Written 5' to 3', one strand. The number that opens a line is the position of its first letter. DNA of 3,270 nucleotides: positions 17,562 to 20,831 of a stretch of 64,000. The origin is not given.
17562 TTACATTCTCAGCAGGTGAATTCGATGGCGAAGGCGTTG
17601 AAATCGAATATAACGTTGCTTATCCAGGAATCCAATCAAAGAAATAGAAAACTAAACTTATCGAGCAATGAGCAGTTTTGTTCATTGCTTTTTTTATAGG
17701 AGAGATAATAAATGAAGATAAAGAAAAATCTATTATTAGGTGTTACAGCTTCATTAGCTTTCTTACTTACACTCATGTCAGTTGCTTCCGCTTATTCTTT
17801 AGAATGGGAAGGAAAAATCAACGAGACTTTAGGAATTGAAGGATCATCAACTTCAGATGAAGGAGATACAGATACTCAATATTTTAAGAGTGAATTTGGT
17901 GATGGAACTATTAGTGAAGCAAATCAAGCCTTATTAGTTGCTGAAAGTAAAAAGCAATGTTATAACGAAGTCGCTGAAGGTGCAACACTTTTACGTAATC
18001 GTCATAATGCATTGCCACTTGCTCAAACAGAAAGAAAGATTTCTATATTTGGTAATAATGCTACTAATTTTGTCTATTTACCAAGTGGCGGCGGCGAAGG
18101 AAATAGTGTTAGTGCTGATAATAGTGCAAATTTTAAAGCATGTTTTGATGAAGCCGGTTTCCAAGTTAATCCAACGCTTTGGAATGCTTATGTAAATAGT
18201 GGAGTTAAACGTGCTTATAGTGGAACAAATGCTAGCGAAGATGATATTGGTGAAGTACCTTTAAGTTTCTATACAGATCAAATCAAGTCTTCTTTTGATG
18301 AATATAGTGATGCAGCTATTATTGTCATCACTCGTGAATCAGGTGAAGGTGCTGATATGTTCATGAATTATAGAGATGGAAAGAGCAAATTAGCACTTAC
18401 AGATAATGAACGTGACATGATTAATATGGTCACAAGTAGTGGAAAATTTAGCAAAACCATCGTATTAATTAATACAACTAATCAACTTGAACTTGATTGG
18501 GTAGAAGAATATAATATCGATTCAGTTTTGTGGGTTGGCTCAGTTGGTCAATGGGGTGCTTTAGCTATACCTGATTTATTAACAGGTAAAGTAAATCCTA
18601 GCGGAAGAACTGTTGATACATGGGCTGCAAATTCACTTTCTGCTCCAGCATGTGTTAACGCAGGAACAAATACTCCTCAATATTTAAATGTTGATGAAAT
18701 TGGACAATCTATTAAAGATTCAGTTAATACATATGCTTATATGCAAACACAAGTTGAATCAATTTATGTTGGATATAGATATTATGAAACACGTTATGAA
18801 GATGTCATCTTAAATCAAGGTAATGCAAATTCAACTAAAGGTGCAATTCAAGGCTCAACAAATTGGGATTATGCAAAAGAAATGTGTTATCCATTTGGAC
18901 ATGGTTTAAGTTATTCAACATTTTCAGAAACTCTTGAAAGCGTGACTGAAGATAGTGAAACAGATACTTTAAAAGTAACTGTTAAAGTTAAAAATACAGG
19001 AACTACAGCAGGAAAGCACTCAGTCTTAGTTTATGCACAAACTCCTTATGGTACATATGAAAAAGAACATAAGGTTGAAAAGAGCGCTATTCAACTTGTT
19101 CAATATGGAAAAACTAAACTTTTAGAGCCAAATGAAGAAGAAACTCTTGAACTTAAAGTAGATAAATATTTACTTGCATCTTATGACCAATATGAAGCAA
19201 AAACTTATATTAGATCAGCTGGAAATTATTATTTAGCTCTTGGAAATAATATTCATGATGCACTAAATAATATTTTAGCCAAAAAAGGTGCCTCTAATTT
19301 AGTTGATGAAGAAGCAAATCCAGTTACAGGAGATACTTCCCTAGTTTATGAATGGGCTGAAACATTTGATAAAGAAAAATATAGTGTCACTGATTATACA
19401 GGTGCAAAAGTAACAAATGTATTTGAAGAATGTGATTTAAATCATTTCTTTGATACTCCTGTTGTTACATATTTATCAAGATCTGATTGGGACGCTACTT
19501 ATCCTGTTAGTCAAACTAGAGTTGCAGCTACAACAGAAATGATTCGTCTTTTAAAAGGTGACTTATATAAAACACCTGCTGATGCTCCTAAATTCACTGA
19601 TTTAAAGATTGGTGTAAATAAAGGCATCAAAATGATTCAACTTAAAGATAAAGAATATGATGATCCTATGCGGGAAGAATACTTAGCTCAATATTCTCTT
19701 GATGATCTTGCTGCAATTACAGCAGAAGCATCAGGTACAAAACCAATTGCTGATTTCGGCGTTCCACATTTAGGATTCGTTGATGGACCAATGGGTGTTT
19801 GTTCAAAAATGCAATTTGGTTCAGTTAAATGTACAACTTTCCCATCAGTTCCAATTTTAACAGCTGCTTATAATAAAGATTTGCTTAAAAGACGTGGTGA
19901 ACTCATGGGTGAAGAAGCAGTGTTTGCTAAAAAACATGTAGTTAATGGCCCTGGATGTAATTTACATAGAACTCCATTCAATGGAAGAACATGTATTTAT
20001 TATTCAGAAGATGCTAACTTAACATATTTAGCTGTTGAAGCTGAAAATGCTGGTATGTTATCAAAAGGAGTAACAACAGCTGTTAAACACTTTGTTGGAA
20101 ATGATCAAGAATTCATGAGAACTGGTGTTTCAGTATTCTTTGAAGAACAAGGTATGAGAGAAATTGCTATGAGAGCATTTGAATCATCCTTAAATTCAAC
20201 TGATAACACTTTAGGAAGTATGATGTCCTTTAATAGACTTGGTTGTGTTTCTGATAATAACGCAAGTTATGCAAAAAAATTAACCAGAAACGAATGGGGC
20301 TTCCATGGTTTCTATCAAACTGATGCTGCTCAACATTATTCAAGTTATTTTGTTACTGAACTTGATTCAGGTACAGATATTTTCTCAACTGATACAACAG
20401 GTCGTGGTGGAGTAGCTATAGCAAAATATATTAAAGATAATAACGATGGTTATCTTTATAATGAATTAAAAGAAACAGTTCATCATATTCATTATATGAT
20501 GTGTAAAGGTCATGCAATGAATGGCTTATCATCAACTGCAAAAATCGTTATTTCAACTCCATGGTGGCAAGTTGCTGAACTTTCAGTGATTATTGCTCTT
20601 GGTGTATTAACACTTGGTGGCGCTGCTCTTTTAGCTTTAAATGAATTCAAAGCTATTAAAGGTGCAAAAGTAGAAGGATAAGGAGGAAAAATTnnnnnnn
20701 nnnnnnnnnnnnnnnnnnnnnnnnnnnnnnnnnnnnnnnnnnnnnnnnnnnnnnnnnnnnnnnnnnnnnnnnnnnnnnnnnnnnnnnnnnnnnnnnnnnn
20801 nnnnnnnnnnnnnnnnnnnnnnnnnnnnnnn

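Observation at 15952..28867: Duplicated surface-glycosidase cassette, each divergently paired with a LytTR regulator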

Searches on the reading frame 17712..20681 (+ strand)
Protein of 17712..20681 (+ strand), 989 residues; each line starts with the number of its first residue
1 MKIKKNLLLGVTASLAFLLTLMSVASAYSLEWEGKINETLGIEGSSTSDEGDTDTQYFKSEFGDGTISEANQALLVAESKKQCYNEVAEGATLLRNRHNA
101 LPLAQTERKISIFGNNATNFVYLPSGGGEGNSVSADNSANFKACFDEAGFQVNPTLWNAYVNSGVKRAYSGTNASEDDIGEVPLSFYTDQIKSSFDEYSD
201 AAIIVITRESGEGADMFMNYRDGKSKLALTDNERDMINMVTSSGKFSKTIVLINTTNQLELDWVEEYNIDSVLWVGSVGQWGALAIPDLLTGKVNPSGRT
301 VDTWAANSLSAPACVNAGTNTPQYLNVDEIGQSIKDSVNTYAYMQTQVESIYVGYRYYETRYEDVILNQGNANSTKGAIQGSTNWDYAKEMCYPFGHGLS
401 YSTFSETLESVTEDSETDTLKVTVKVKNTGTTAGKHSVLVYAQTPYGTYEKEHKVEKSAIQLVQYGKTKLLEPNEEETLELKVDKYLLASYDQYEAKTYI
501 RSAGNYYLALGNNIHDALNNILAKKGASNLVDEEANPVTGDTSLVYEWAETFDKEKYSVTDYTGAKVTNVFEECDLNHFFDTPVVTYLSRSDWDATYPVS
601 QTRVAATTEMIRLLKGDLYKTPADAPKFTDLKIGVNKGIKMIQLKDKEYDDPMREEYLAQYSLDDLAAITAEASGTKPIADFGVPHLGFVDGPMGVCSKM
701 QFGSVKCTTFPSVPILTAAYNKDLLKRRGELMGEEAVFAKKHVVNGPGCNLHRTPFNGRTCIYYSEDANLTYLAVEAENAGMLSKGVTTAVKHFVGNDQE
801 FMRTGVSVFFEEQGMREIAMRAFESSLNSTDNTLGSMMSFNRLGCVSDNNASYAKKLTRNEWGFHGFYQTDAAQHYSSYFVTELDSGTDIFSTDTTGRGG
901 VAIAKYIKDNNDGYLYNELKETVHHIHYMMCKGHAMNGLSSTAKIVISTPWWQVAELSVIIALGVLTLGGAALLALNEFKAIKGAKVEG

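Call 3: search_protein_families(library=pfam, proteins=[window:17712-20681:+], max_evalue=0.01)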
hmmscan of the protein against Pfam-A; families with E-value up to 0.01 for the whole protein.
window:17712-20681:+ (989 aa): 3 families
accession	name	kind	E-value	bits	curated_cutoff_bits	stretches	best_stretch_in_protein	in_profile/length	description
PF01915.27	Glyco_hydro_3_C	-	1.8e-28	100.3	31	1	92-401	2-200/200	Glycosyl hydrolase family 3 C-terminal domain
PF00933.27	Glyco_hydro_3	-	4.6e-12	46.4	27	1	685-873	64-253/316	Glycosyl hydrolase family 3 N terminal domain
PF14310.12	Fn3-like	-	5.5e-06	26.8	25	1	438-512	3-69/71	Fibronectin type III-like domain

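Call 4: search_protein_families(library=ncbifam, proteins=[window:17712-20681:+], max_evalue=0.01)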
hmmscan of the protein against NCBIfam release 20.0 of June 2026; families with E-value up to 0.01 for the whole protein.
window:17712-20681:+ (989 aa): 7 families
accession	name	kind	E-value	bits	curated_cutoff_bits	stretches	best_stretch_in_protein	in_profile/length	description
NF041610.1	alph_arabinopyran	equivalog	6.4e-50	170.1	1300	2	662-872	4-223/738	exo-alpha-(1->6)-L-arabinopyranosidase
NF052330.1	BetGlucosiCelf0468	equivalog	2e-47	162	1300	2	670-873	17-224/817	beta-d-glucosidase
NF052329.1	XyloArabinsidase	equivalog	5.9e-29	100.7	1050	3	391-518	604-723/750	beta-xylosidase/alpha-l-arabinosidase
NF041776.1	xylosidase_Xyl3A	equivalog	1.7e-22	79.2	1250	3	387-515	715-837/846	xylan 1,4-beta-xylosidase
NF011678.0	PRK15098.1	equivalog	1.6e-21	76.4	666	3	379-511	626-751/765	beta-glucosidase BglX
NF041579.1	betaxyl_Flavo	equivalog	3.3e-14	52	1350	2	388-497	584-688/716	beta-xylosidase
NF052331.1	Bet13-16Glucosase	equivalog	3.8e-10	38.6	1330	1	381-444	611-676/750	exo-beta-d-1,3/1,6-glucosidase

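Call 14: find_encoding_contigs(protein=window:17712-20681:+, flank=10000, max_places=6)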
Protein window:17712-20681:+ (989 aa): 6 contigs read that carry it; 2 places shown.
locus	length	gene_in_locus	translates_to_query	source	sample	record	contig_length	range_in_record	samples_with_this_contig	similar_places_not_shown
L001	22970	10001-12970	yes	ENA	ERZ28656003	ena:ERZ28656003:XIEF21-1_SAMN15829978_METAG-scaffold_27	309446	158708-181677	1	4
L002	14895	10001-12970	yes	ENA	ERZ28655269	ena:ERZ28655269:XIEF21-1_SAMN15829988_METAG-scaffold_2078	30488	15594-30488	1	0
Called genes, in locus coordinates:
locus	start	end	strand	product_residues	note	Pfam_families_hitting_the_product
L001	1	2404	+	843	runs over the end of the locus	-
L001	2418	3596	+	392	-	-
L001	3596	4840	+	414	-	-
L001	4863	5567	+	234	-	-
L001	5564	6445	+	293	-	PF00294:PfkB, PF08543:Phos_pyr_kin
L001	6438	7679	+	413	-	-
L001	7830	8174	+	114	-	PF13240:Zn_Ribbon_1 (weak), PF13248:Zn_ribbon_3 (faint)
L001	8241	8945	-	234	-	PF04397:LytTR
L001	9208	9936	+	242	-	PF13306:LRR_5 (weak)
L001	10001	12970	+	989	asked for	PF01915:Glyco_hydro_3_C, PF14310:Fn3-like (weak), PF00933:Glyco_hydro_3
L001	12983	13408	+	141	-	-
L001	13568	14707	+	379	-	PF13350:Y_phosphatase3, PF03162:Y_phosphatase2 (weak)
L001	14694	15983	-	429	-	PF02518:HATPase_c (faint), PF14501:HATPase_c_5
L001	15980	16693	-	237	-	PF00072:Response_reg, PF04397:LytTR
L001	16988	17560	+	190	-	PF13306:LRR_5 (weak)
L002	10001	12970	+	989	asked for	PF01915:Glyco_hydro_3_C, PF14310:Fn3-like (weak), PF00933:Glyco_hydro_3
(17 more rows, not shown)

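Call 15: find_homologous_proteins(query=window:17712-20681:+)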
Query window:17712-20681:+ (989 aa): 7864 proteins with E <= 0.001 among 8000 candidates; the best 120 are listed.
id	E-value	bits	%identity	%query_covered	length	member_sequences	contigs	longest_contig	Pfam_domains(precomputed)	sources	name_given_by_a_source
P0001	0.0e+0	2251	100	100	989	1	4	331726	PF01915.28,PF14310.13,PF00933.28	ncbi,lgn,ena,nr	ncbi:MAG: glycoside hydrolase family 3 C-terminal domain-containing protein [Bacilli bacterium]|nr:g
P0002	0.0e+0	1564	70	99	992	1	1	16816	PF01915.28,PF14310.13,PF00933.28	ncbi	-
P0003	0.0e+0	1513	68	99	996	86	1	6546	PF01915.28,PF14310.13,PF00933.28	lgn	-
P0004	0.0e+0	1476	65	99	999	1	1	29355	PF01915.28,PF14310.13,PF00933.28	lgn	-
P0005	0.0e+0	1447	64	100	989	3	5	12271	PF01915.28,PF14310.13,PF00933.28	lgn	-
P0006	0.0e+0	1242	56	99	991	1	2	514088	PF01915.28,PF14310.13,PF00933.28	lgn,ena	-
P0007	0.0e+0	1240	56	99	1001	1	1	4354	PF01915.28,PF00933.28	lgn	-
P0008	0.0e+0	1232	56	100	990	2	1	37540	PF01915.28,PF14310.13,PF00933.28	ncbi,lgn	-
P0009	0.0e+0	1212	55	99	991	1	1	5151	PF01915.28,PF14310.13,PF00933.28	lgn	-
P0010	0.0e+0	1159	53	100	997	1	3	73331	PF01915.28,PF14310.13,PF00933.28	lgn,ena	-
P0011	0.0e+0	1064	53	92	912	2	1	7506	PF01915.28,PF14310.13,PF00933.28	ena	-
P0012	0.0e+0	1039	49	99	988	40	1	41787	PF01915.28,PF14310.13,PF00933.28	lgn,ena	-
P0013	0.0e+0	1027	49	99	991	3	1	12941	PF01915.28,PF14310.13,PF00933.28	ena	-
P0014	0.0e+0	1026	49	99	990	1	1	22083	PF01915.28,PF14310.13,PF00933.28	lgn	-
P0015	0.0e+0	1022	48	99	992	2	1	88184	PF01915.28,PF14310.13,PF00933.28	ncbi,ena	-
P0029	7.8e-258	877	46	99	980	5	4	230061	PF01915.28,PF14310.13,PF00933.28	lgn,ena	-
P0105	5.6e-232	791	41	97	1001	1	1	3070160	PF01915.28,PF14310.13,PF00933.28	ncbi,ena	-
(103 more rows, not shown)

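Call 16: find_encoding_contigs(protein=P0006, flank=8000, max_places=2)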
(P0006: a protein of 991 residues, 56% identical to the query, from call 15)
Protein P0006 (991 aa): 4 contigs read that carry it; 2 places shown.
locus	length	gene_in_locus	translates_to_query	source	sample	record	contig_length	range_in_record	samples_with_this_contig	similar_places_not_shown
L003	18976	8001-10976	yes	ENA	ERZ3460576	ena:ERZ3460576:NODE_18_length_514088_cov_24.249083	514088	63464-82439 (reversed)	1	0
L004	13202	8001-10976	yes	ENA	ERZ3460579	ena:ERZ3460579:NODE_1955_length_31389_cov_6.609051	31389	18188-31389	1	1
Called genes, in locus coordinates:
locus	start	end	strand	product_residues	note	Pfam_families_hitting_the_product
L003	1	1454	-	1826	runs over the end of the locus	PF02743:dCache_1, PF00990:GGDEF, PF00072:Response_reg, PF00990:GGDEF, PF00563:EAL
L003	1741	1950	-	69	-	PF13443:HTH_26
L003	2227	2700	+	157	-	-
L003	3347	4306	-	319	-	PF00877:NLPC_P60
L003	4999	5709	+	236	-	PF00072:Response_reg, PF04397:LytTR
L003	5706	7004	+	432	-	PF14501:HATPase_c_5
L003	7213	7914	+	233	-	PF13306:LRR_5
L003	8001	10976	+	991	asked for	PF01915:Glyco_hydro_3_C, PF14310:Fn3-like, PF00933:Glyco_hydro_3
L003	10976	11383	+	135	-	-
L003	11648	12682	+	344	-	-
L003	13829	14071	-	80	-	-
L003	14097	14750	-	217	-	-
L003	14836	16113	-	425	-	-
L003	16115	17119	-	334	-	PF01661:Macro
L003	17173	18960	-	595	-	PF03235:GmrSD_N, PF07510:GmrSD_C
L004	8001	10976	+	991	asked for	PF01915:Glyco_hydro_3_C, PF14310:Fn3-like, PF00933:Glyco_hydro_3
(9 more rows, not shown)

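Call 17: find_encoding_contigs(protein=P0029, flank=8000, max_places=2)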
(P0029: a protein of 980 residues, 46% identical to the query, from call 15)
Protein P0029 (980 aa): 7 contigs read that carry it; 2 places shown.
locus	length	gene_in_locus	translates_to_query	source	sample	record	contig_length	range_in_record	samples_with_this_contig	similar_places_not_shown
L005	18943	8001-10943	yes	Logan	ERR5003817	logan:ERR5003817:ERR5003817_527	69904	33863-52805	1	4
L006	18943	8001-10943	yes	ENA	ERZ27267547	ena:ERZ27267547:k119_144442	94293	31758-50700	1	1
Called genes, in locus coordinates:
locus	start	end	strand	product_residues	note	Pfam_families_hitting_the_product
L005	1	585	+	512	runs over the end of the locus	PF00474:SSF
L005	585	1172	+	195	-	PF08359:TetR_C_4 (faint), PF00440:TetR_N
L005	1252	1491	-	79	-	-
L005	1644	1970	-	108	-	-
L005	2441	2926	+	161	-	-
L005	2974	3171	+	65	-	PF12844:HTH_19, PF13545:HTH_Crp_2 (weak), PF07022:Phage_CI_repr (weak), PF13413:HTH_25 (weak), PF13443:HTH_26, PF13560:HTH_31, PF01381:HTH_3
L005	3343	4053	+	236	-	PF00072:Response_reg, PF04397:LytTR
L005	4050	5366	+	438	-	PF14501:HATPase_c_5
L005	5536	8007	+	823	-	PF00933:Glyco_hydro_3, PF01915:Glyco_hydro_3_C, PF14310:Fn3-like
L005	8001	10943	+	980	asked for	PF01915:Glyco_hydro_3_C, PF14310:Fn3-like, PF00933:Glyco_hydro_3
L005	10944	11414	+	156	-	-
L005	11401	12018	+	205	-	-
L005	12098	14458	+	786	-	PF22666:Glyco_hydro_2_N2, PF02837:Glyco_hydro_2_N, PF00703:Glyco_hydro_2 (weak), PF02836:Glyco_hydro_2_C, PF16355:DUF4982, PF18565:Glyco_hydro2_C5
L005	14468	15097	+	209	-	PF04138:GtrA_DPMS_TM (faint)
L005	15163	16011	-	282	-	PF01209:Ubie_methyltran (weak), PF13847:Methyltransf_31, PF08241:Methyltransf_11, PF08242:Methyltransf_12 (weak), PF13649:Methyltransf_25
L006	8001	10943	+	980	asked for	PF01915:Glyco_hydro_3_C, PF14310:Fn3-like, PF00933:Glyco_hydro_3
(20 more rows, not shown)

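Call 18: find_encoding_contigs(protein=P0105, flank=8000, max_places=2)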
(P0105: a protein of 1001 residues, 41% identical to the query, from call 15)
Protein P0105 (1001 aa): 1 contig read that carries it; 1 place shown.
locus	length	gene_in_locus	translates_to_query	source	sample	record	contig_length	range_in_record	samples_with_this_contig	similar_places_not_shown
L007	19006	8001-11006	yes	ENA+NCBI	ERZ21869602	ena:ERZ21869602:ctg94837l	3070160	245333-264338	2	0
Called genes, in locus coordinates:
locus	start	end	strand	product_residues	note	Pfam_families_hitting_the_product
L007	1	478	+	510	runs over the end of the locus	PF00117:GATase, PF07722:Peptidase_C26 (weak), PF02540:NAD_synthase, PF00958:GMP_synt_C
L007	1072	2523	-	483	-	PF04616:Glyco_hydro_43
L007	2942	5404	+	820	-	PF00933:Glyco_hydro_3, PF01915:Glyco_hydro_3_C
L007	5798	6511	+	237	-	PF00072:Response_reg, PF04397:LytTR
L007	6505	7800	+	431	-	PF14501:HATPase_c_5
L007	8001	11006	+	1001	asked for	PF01915:Glyco_hydro_3_C, PF14310:Fn3-like, PF00933:Glyco_hydro_3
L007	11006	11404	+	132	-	-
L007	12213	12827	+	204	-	PF04138:GtrA_DPMS_TM (faint)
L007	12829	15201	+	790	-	PF22666:Glyco_hydro_2_N2, PF02837:Glyco_hydro_2_N, PF00703:Glyco_hydro_2, PF02836:Glyco_hydro_2_C, PF16355:DUF4982, PF18565:Glyco_hydro2_C5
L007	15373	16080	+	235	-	PF00072:Response_reg, PF04397:LytTR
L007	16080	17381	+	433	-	PF14501:HATPase_c_5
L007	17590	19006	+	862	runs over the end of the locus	PF00933:Glyco_hydro_3, PF01915:Glyco_hydro_3_C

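Call 26: find_related_loci(query=A1, collection=genome_contigs, flank=10000)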
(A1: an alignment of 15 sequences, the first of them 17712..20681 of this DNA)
Query A1 (989 aa) in genome_contigs; peptide patterns used: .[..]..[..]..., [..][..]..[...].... (x = any residue, [..] = any of these).
600 stretches matched a pattern (row limit reached: there are more); 541 encode a relative of the query (tblastn E <= 1e-3); the best 80 are kept; 80 distinct loci.
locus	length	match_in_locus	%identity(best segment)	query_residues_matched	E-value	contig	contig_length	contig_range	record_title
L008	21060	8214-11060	36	4-979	3e-173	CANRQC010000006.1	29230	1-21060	MAG: uncultured Oscillospiraceae bacterium isolate Lapin-016__bin92 genome assembly, contig: Lapin-016__NODE_1309_length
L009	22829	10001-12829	36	2-955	5e-163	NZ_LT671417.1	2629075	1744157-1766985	Thermophilibacter provencensis strain Marseille-P2912T, whole genome shotgun sequence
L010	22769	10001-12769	35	38-969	1e-154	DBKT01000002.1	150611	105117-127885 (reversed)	MAG TPA_asm: Bacillales bacterium UBA743 UBA743_contig_711, whole genome shotgun sequence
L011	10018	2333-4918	36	52-939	1e-151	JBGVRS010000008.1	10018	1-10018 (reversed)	MAG: Lachnospiraceae bacterium isolate fecal_MAG_135 fecal_MAG_135_contig_0008, whole genome shotgun sequence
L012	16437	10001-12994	33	3-988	1e-147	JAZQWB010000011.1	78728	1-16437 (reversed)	MAG: Eubacteriales bacterium isolate T1900045166_TC20190160.MAGScoT_cleanbin_000034 SGB_5150_k141_722471, whole genome s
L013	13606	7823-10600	34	52-968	2e-141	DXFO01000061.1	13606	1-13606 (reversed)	MAG TPA_asm: Candidatus Gemmiger faecavium isolate ChiSxjej1B13-1558 ChiSxjej1B13M5__C357032_L13606_SAMN08009907, whole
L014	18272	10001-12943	33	3-988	4e-141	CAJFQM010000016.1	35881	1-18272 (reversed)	uncultured Clostridia bacterium isolate Chicken_15_mag_29 genome assembly, contig: MAGpy_11413_15_idba_bin_29_fascaffold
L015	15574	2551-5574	33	3-983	2e-140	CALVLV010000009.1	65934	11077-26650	MAG: uncultured Clostridia bacterium isolate BRZ_EA__bin65 genome assembly, contig: BRZ_EA__NODE_481_length_65934_cov_7.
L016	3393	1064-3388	36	52-827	4e-137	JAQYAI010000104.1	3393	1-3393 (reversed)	MAG: bacterium isolate SUG1685 k141_5711151, whole genome shotgun sequence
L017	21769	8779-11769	32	16-986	4e-130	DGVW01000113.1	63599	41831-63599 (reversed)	MAG TPA_asm: Oribacterium sp. UBA4274 UBA4274_contig_57298, whole genome shotgun sequence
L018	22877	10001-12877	32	4-988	6e-136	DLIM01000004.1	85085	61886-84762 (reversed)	MAG TPA_asm: Bacillales bacterium UBA7642 UBA7642_contig_3064, whole genome shotgun sequence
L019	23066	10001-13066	32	1-972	7e-128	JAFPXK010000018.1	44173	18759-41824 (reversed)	MAG: Oscillospiraceae bacterium isolate RGIG1562 Goat_Abomasum-6__c178295, whole genome shotgun sequence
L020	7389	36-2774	33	89-986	3e-127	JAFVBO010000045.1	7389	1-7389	MAG: Lachnospiraceae bacterium isolate RGIG5021 Roe_deer_Rumen.Co__c464997, whole genome shotgun sequence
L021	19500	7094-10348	31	1-987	3e-126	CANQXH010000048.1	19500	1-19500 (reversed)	MAG: uncultured Oscillospiraceae bacterium isolate Lapin-025__bin8 genome assembly, contig: Lapin-025__NODE_2145_length_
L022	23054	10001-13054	31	1-974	1e-129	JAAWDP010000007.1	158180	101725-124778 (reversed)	MAG: Clostridia bacterium isolate ABMPRH_118_0 k141_655546, whole genome shotgun sequence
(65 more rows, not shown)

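Call 32: search_solved_structures(query=window:17712-20681:+, max_evalue=1e-10)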
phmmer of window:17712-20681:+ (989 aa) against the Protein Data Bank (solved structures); distinct sequences matched with E-value up to 1e-10: 36.
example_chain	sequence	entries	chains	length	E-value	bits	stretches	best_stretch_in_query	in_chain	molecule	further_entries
8idz_A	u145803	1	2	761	7.3e-63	216.3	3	675-891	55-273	Beta-glucosidase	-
2x40_A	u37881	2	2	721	1.1e-58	202.6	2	670-891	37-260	BETA-GLUCOSIDASE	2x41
5wug_A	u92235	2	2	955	1.1e-58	202.5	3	641-872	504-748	Beta-glucosidase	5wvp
2x42_A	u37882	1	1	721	2.5e-58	201.3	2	670-891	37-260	BETA-GLUCOSIDASE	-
5k6l_A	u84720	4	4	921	2.9e-52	181.2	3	676-871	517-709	B-GLUCOSIDASE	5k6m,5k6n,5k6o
8j9f_A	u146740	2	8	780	4.4e-45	157.5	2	657-871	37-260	Beta-glucosidase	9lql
7ms2_A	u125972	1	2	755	2.8e-44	154.8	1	660-909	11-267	Thermostable beta-glucosidase B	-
8va7_A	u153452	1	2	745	1.8e-39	138.9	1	662-873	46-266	Glycoside hydrolase family 3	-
7pjj_A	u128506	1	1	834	8.2e-37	130.1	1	655-873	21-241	Beta-glucosidase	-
3abz_A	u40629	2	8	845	3e-36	128.3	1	672-890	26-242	Beta-glucosidase I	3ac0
4i3g_A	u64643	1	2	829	1.7e-34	122.4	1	679-872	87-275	Beta-glucosidase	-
5wab_A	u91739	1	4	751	2.1e-33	118.9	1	676-876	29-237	Putative beta-glucosidase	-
6sz6_A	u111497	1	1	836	1.1e-25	93.2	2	191-307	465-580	Beta-glucosidase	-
6jxg_A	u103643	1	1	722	1.5e-23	86.3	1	675-877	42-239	Beta-glucosidase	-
5nbs_A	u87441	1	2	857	3.7e-22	81.6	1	190-310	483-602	Beta-glucosidase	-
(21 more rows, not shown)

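Call 58: find_encoding_contigs(protein=P0002, flank=10000, max_places=1)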
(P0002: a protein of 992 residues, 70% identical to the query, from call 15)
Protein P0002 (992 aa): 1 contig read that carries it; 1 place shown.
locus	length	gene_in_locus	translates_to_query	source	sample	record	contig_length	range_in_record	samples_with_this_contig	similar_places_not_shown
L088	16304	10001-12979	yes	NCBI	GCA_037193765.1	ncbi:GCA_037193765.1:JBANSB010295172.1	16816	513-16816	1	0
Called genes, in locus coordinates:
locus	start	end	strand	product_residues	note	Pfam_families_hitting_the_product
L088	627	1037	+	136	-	-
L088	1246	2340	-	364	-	PF07508:Recombinase, PF13408:Zn_ribbon_recom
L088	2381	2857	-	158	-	PF07505:DUF5131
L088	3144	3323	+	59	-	-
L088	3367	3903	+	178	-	-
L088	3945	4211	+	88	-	PF09954:DUF2188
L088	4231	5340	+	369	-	PF13450:NAD_binding_8, PF01593:Amino_oxidase, PF03275:GLF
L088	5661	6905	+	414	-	PF00756:Esterase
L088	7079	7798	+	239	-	PF00072:Response_reg, PF04397:LytTR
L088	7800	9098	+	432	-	PF02518:HATPase_c (faint), PF14501:HATPase_c_5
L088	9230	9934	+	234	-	PF13306:LRR_5 (weak)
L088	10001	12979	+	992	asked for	PF01915:Glyco_hydro_3_C, PF14310:Fn3-like, PF00933:Glyco_hydro_3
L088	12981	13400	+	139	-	-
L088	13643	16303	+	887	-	?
